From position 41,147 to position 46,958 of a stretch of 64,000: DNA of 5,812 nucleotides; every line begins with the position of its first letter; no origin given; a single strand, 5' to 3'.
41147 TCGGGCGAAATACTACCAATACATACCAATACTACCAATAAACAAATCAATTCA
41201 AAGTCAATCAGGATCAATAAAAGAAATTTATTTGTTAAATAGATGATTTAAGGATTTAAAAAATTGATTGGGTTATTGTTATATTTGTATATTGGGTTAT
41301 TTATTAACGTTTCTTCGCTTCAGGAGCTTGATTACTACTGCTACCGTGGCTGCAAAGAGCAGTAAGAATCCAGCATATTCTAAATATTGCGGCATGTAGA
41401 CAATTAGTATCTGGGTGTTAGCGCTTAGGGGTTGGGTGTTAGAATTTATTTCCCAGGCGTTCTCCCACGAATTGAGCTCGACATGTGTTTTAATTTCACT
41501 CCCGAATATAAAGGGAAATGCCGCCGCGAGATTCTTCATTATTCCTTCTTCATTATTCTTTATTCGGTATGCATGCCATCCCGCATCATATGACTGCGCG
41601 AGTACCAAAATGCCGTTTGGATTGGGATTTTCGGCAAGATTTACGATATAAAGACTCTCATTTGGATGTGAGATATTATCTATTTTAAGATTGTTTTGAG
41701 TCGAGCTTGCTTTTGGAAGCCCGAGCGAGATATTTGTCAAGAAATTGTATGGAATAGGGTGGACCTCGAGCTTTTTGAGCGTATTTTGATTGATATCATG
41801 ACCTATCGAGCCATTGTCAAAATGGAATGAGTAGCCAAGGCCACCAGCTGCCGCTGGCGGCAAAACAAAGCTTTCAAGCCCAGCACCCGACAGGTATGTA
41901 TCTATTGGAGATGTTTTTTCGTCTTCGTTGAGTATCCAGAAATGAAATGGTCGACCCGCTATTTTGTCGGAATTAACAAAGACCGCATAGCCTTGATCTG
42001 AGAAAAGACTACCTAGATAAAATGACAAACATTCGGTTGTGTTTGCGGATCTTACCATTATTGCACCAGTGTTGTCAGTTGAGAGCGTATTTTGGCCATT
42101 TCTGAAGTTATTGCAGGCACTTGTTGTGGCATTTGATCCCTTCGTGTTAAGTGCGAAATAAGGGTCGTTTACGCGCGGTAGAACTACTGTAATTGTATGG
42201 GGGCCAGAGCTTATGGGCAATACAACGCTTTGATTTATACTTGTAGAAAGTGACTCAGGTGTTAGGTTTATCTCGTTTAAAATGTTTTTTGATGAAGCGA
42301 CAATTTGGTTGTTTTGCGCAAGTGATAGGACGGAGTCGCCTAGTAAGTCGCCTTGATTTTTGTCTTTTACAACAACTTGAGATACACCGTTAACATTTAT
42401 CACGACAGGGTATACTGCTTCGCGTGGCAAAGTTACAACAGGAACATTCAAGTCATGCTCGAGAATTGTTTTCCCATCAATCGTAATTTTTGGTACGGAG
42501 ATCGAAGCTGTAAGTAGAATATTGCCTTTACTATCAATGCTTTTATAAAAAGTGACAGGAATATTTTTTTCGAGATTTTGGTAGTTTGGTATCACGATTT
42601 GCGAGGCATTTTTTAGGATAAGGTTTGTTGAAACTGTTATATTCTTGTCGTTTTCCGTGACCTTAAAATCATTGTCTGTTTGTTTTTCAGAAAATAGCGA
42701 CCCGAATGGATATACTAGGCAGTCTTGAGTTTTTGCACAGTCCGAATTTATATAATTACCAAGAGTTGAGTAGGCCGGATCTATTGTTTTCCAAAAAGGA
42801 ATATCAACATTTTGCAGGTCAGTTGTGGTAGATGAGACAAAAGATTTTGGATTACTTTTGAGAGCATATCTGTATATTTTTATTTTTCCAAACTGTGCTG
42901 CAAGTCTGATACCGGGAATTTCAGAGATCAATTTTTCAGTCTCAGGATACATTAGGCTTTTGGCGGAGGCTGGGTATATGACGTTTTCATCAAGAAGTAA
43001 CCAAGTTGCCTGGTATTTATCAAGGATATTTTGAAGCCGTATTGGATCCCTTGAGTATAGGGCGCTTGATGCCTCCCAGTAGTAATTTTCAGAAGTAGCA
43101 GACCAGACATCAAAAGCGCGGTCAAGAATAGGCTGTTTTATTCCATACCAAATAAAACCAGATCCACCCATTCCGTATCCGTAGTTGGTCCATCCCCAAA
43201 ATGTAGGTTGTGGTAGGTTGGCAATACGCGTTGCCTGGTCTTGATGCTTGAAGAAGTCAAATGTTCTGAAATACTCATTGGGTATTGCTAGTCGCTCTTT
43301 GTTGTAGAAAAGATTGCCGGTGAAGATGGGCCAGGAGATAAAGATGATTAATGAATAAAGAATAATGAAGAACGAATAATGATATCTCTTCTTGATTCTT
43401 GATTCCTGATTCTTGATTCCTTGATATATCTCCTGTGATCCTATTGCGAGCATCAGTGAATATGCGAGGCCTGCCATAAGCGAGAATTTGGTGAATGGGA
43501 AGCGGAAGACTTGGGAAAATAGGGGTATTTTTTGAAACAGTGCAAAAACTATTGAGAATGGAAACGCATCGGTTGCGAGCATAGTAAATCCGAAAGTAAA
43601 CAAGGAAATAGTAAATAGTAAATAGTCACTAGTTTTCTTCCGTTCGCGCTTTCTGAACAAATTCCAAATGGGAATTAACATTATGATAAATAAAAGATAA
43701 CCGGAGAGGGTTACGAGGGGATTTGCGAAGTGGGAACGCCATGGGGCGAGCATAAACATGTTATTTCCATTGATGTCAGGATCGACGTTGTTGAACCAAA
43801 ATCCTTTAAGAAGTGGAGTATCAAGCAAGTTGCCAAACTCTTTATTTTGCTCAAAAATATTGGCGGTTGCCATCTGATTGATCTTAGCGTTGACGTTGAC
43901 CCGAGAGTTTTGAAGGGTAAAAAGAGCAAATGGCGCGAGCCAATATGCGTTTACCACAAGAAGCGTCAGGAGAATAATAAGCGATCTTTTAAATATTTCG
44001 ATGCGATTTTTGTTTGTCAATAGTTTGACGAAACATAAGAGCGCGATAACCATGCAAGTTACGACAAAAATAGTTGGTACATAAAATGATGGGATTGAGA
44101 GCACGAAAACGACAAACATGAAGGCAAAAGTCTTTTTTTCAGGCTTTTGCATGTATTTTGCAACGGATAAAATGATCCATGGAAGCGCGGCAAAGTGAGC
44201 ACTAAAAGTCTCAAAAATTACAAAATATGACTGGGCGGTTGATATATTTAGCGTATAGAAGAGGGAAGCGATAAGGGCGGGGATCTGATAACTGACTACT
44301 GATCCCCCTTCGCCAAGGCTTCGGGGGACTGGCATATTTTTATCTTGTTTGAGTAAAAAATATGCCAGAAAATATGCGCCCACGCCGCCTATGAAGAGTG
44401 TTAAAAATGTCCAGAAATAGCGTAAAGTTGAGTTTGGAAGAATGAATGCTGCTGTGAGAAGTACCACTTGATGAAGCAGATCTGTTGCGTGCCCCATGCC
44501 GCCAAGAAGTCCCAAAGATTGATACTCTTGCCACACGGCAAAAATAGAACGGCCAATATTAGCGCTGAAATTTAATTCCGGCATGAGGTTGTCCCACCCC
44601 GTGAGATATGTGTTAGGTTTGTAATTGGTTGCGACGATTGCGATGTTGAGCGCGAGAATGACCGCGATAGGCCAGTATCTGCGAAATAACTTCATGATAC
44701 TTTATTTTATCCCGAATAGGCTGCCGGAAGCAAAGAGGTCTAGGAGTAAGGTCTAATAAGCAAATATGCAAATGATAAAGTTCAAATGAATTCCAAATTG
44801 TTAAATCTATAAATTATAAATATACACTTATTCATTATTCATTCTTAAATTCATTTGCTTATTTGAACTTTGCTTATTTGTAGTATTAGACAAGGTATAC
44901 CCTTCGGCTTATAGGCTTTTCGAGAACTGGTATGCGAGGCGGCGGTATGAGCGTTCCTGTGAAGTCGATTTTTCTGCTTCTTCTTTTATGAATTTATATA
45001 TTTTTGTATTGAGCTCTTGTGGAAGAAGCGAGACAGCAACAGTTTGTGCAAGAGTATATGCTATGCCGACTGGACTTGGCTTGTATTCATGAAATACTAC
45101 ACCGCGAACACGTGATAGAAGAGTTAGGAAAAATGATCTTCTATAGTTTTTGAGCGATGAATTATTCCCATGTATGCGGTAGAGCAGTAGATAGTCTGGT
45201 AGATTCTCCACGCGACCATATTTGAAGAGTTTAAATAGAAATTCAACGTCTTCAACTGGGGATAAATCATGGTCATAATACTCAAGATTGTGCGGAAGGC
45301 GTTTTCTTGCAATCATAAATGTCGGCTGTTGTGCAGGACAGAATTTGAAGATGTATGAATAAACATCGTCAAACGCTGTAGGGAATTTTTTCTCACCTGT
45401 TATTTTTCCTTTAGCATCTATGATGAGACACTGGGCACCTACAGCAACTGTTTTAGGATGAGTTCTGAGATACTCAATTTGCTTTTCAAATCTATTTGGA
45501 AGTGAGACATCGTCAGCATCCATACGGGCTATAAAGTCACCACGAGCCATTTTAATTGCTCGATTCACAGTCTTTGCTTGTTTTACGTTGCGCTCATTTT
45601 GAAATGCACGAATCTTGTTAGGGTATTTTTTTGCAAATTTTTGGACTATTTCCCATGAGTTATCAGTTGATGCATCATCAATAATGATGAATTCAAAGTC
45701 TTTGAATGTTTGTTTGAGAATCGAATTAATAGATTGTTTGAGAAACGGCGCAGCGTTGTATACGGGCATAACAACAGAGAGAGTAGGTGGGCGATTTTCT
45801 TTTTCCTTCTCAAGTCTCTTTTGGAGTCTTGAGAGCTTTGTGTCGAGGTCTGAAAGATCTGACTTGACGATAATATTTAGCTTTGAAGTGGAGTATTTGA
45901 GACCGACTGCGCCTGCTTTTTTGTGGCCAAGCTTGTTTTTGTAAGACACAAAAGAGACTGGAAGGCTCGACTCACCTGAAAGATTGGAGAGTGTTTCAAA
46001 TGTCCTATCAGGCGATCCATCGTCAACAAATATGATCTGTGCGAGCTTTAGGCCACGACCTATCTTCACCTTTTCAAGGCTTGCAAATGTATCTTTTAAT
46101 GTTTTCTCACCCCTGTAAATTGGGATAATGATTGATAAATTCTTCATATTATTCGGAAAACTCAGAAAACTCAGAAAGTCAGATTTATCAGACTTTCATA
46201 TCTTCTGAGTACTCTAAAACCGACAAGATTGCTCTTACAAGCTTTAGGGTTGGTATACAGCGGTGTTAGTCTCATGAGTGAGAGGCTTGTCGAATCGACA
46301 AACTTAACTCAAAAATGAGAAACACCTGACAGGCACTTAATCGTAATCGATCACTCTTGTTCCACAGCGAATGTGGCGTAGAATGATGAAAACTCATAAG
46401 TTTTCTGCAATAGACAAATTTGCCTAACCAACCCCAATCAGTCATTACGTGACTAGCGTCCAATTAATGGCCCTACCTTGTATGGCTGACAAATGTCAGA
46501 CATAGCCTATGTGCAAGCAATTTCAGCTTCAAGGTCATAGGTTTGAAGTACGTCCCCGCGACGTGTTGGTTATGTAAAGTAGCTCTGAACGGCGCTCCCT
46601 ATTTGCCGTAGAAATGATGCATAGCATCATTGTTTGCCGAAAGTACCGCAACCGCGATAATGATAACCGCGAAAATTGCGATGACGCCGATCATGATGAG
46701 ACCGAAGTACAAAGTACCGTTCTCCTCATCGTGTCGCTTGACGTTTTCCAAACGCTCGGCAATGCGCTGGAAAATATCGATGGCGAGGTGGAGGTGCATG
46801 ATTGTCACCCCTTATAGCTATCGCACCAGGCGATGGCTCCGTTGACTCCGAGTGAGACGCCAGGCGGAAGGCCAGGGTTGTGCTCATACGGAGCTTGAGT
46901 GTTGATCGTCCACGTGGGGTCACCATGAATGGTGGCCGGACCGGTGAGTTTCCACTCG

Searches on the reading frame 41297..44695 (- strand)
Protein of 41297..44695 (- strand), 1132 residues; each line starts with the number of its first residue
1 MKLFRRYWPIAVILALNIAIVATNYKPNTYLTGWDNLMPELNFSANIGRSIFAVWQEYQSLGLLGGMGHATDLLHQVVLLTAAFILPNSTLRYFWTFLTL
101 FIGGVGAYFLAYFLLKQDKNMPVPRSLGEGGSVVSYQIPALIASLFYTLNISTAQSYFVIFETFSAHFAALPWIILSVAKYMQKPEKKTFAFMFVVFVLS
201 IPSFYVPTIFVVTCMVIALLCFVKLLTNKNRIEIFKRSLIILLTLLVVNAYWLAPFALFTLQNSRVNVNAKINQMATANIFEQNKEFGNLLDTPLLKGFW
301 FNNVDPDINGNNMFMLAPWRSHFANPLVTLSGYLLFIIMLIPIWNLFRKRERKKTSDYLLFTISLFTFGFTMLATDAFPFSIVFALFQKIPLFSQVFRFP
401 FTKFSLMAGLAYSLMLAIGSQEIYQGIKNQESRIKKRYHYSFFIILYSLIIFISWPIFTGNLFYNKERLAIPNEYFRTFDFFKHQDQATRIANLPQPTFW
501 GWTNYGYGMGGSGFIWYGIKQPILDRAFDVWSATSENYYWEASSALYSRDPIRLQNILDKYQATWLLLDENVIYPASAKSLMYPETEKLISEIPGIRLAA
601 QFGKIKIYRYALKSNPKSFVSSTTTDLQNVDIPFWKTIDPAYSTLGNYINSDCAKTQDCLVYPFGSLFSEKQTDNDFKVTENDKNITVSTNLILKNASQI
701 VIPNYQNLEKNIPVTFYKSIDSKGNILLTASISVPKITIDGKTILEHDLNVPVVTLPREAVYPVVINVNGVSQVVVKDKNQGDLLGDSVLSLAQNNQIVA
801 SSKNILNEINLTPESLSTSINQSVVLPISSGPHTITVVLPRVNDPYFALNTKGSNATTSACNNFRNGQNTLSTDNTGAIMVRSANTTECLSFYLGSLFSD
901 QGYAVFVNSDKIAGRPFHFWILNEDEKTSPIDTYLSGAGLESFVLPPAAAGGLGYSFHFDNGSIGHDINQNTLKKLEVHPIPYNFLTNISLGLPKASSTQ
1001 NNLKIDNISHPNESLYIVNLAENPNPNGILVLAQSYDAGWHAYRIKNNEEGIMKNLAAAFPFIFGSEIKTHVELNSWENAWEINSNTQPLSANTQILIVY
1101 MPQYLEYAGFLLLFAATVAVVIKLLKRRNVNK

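Call 12: search_protein_families(library=pfam, proteins=[window:41297-44695:-], max_evalue=0.01)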
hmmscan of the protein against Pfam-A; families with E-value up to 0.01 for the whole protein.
window:41297-44695:- (1132 aa): 1 family
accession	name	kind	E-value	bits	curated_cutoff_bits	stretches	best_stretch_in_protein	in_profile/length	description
PF11847.13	GT-C_AftD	-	0.00064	18.2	26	0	395-503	337-446/661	Alpha-(1->3)-arabinofuranosyltransferase, N-terminal GT-C domain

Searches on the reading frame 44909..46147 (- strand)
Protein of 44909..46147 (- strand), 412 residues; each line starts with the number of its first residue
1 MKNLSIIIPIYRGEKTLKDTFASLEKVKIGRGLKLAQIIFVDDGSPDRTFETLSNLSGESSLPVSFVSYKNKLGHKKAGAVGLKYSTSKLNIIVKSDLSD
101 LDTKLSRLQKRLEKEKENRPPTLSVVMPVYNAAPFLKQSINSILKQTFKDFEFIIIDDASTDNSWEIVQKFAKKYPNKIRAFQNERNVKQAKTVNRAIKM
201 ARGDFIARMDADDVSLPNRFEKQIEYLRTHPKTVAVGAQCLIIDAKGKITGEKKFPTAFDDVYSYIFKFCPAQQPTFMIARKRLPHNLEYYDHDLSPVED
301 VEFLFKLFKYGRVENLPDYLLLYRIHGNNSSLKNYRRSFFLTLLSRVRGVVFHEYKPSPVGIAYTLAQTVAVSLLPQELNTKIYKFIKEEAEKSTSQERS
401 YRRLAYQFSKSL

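Call 12: search_protein_families(library=pfam, proteins=[window:44909-46147:-], max_evalue=0.01)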
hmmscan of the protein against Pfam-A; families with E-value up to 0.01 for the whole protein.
window:44909-46147:- (412 aa): 4 families
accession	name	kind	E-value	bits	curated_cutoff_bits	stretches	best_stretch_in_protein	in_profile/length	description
PF00535.33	Glycos_transf_2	-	4.2e-53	180.2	23.3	2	124-254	1-130/168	Glycosyl transferase family 2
PF10111.15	Glyco_tranf_2_2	-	7.4e-19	68.7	27.3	1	124-369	1-264/276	Glycosyltransferase like family 2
PF13641.12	Glyco_tranf_2_3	-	3.4e-15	57.1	27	1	121-238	2-121/230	Glycosyltransferase like family 2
PF13704.12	Glyco_tranf_2_4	-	9.8e-08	32.8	27.5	1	131-213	2-82/98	Glycosyl transferase family 2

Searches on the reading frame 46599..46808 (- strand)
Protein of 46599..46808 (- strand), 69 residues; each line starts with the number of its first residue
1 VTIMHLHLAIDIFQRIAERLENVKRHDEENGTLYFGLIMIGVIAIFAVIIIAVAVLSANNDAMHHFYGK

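Call 51: search_protein_families(library=pfam, proteins=[window:46599-46808:-], max_evalue=0.05)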
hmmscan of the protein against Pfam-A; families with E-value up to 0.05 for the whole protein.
window:46599-46808:- (69 aa): 2 families
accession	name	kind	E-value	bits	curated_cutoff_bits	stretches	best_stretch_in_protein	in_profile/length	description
PF00482.28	T2SSF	-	0.025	15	25.2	1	11-56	79-124/125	Type II secretion system (T2SS), protein F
PF09925.14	DUF2157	-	0.04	14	32.4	1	14-54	15-55/146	Predicted membrane protein (DUF2157)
